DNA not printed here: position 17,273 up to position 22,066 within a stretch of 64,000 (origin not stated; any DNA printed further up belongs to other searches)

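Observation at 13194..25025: Variant System-I cytochrome c maturation locus (ccmA-F, no ccmG/H) interleaved with four secreted proteins that carry a single-Cys H-x(2-4)-C-H motif instead of CxxCH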

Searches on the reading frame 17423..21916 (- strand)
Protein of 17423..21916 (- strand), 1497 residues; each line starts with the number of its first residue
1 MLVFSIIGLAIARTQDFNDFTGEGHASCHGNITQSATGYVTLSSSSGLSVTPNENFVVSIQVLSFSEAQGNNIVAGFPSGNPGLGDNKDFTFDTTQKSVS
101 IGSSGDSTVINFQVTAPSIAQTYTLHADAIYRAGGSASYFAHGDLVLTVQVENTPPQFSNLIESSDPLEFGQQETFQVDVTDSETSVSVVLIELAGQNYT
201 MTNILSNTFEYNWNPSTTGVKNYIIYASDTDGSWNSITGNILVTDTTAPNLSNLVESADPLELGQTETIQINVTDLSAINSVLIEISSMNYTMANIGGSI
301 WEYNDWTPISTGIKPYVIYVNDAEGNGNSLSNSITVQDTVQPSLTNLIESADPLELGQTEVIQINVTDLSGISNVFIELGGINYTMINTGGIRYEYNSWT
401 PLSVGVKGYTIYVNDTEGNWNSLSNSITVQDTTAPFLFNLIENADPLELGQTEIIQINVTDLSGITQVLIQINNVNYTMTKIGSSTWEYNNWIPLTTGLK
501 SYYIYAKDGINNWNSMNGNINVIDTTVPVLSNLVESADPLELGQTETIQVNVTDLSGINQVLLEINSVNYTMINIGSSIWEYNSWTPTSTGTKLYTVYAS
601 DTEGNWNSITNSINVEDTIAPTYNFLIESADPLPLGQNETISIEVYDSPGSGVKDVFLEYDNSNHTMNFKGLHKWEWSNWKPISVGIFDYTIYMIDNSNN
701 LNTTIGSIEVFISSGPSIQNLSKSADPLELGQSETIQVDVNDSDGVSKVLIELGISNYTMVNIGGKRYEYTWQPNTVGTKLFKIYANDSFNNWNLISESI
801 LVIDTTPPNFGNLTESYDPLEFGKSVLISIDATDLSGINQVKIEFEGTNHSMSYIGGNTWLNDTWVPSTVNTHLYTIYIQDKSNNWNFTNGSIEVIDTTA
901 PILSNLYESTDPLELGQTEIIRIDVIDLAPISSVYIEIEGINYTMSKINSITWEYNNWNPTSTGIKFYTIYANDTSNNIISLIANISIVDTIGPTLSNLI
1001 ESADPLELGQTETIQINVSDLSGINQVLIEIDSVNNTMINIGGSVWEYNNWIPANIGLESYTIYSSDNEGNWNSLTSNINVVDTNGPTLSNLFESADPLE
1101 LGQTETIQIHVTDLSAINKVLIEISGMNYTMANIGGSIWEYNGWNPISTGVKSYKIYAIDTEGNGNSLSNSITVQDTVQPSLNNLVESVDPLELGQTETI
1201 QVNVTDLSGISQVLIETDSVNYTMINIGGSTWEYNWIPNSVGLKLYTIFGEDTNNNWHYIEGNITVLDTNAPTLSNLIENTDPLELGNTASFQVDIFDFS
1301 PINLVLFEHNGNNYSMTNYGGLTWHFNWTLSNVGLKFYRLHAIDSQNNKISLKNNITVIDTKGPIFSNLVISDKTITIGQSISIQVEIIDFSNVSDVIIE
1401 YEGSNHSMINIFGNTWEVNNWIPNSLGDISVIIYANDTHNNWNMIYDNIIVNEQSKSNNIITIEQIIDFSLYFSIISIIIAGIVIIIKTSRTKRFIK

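Call 3: search_protein_families(library=pfam, proteins=[window:17423-21916:-], max_evalue=0.1)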
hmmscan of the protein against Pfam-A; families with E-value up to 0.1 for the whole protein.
window:17423-21916:- (1497 aa): 3 families
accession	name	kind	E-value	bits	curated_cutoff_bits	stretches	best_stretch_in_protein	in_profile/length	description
PF17957.7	Big_7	-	5.9e-19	68.9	24.1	2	1195-1247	17-67/70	Bacterial Ig domain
PF08329.16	ChitinaseA_N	-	1.8e-05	24.9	21.2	0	195-256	60-120/133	Chitinase A, N-terminal domain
PF00503.26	G-alpha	-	0.0017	18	48.8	0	449-500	158-208/333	G-protein alpha subunit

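Call 4: search_protein_families(library=ncbifam, proteins=[window:17423-21916:-], max_evalue=0.1)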
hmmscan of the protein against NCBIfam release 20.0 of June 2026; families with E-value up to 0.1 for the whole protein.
window:17423-21916:- (1497 aa): 1 family
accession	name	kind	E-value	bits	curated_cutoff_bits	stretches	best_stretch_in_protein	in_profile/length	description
NF041895.1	choice_anch_V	domain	0.00094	19.3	42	1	5-129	4-130/150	choice-of-anchor V domain-containing protein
